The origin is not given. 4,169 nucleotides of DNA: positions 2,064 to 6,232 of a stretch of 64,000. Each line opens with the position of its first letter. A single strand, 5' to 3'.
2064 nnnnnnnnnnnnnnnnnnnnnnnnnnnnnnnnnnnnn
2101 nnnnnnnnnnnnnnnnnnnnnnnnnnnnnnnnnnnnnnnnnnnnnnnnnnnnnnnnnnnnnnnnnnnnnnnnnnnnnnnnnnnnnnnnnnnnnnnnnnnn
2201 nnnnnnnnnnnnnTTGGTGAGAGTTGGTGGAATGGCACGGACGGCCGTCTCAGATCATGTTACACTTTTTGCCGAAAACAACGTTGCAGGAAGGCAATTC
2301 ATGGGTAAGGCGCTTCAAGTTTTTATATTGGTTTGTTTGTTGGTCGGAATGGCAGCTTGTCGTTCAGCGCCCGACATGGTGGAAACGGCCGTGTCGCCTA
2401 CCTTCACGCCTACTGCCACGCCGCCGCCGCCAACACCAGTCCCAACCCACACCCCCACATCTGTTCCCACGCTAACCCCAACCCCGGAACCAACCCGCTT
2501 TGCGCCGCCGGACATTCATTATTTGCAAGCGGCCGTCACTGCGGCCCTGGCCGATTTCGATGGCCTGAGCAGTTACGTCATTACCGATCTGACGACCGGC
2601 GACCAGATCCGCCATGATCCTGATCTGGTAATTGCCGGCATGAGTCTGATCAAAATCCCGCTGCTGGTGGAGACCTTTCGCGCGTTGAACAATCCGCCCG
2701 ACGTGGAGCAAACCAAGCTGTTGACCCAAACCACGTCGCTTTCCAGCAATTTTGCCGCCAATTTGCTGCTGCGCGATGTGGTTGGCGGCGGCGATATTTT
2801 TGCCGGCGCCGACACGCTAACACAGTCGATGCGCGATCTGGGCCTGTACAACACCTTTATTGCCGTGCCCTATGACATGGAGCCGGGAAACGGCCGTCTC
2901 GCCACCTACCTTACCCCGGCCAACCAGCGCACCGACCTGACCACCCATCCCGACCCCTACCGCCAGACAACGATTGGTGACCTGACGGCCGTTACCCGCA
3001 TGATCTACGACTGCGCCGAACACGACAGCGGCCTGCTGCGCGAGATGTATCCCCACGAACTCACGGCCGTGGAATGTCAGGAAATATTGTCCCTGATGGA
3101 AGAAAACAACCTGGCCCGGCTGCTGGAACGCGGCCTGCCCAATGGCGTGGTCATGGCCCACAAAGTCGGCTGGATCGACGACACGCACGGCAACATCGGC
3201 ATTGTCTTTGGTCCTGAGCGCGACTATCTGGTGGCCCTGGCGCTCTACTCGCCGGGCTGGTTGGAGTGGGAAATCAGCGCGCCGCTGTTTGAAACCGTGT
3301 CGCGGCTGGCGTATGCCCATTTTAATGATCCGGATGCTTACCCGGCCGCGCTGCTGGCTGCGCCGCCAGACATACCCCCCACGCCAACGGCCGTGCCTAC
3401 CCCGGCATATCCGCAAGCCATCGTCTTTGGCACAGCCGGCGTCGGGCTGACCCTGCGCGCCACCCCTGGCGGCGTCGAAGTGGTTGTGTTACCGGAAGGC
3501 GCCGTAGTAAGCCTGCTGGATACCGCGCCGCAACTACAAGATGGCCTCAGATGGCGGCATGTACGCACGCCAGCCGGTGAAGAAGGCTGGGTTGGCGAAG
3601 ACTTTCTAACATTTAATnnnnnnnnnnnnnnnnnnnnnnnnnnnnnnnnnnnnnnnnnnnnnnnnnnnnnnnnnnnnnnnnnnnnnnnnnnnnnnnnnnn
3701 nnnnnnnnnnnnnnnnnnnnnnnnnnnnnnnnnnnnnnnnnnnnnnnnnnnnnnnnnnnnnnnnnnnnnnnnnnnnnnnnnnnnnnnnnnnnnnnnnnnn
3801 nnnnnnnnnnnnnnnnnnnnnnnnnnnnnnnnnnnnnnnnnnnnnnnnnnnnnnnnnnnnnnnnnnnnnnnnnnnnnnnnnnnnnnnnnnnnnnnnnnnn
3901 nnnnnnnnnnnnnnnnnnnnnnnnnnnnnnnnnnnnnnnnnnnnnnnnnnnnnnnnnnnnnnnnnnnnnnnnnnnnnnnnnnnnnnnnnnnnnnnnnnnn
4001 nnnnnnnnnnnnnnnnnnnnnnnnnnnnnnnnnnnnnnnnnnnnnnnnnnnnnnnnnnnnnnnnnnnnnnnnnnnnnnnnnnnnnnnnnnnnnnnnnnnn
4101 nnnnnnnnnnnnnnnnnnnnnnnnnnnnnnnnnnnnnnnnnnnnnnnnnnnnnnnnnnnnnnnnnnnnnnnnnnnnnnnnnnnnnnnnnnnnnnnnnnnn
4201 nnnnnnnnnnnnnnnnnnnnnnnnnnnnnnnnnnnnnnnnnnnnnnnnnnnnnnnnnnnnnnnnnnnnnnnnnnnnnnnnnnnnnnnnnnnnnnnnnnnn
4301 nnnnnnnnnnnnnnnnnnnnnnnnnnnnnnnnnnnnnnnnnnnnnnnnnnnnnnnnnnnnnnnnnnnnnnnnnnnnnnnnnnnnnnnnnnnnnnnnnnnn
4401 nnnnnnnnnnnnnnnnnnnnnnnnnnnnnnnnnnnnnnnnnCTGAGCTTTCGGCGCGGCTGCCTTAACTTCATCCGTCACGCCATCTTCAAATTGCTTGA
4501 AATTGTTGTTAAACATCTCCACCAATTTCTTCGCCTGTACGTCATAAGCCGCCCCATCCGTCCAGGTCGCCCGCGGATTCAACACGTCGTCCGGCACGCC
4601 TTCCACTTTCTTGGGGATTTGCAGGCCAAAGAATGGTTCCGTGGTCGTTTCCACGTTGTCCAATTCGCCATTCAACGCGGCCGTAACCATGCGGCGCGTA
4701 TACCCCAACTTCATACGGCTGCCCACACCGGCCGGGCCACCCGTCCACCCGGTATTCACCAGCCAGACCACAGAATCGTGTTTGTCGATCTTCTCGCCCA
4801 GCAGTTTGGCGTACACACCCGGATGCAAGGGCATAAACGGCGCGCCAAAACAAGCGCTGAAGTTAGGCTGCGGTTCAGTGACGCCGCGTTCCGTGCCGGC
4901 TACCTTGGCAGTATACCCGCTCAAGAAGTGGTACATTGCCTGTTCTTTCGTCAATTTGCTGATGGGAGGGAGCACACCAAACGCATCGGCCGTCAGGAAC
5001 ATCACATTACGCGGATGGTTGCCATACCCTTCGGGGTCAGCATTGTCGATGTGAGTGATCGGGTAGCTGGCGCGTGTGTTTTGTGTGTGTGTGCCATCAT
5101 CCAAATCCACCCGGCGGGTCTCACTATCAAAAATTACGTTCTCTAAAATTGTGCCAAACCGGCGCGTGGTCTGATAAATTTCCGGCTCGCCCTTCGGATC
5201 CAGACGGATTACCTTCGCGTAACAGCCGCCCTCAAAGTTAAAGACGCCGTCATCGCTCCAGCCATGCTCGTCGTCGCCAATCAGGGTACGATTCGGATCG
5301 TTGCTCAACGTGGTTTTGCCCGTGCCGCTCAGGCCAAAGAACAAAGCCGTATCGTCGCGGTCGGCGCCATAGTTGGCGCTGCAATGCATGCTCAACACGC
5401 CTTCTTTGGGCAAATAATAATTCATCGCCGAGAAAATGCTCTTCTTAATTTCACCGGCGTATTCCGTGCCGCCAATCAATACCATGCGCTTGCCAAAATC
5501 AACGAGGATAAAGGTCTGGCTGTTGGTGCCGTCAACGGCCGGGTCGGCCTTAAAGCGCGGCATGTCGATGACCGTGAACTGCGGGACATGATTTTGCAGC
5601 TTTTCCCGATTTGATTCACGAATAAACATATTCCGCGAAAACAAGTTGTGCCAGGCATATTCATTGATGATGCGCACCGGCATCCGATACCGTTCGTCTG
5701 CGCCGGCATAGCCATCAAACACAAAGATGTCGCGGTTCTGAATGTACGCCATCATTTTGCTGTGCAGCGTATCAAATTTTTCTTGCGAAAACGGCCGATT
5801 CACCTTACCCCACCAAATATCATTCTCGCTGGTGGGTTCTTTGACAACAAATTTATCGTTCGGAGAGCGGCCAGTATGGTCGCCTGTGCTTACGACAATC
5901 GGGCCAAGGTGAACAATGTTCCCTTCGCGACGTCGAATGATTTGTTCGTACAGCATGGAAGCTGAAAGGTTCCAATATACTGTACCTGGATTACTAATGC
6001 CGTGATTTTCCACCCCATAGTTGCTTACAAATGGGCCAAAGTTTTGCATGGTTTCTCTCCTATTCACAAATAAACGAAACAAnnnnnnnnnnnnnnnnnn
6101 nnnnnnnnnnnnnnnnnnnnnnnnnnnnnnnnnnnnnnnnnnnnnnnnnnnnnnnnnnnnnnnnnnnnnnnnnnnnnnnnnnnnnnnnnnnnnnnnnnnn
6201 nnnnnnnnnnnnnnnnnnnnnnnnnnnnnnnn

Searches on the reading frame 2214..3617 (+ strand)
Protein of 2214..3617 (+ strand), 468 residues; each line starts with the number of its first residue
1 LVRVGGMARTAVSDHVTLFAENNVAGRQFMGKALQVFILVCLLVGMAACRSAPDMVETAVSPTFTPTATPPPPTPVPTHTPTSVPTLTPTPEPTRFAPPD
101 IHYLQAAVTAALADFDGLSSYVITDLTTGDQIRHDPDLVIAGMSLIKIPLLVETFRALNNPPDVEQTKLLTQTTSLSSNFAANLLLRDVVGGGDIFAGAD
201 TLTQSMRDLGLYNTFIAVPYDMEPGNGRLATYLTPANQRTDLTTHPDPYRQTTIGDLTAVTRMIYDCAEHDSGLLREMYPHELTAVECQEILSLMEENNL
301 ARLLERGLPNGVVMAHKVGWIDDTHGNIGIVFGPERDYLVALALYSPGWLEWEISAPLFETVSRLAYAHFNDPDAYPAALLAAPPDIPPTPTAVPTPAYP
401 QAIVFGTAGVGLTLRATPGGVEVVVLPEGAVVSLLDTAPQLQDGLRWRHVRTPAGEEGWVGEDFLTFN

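Call 62: search_protein_families(library=pfam, proteins=[window:2214-3617:+], max_evalue=0.00001)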
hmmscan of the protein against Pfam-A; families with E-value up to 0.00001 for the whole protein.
window:2214-3617:+ (468 aa): 1 family
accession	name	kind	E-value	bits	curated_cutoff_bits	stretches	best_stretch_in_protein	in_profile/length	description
PF13354.11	Beta-lactamase2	-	4.5e-18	65.8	22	1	161-341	70-211/214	Beta-lactamase enzyme family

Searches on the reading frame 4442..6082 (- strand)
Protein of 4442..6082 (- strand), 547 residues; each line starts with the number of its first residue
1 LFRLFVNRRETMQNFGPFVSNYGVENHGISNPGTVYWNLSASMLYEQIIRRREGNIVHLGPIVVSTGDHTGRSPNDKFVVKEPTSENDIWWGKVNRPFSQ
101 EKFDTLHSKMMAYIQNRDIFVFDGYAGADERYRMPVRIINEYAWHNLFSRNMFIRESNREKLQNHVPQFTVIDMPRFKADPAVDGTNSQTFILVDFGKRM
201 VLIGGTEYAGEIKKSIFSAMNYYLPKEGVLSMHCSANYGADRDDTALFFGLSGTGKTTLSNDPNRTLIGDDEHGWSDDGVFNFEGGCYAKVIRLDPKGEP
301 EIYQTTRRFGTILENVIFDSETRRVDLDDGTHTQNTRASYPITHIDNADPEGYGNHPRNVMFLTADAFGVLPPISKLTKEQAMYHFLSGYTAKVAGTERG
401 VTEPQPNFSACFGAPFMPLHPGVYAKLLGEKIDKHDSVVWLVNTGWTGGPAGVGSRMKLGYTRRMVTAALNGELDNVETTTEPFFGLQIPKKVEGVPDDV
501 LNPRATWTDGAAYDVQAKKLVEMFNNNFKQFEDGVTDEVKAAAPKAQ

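Call 62: search_protein_families(library=pfam, proteins=[window:4442-6082:-], max_evalue=0.00001)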
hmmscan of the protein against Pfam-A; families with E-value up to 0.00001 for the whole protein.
window:4442-6082:- (547 aa): 1 family
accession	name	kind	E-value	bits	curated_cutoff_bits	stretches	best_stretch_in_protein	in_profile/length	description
PF01293.25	PEPCK_ATP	-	3.3e-229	761.7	26.5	1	34-498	2-464/465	Phosphoenolpyruvate carboxykinase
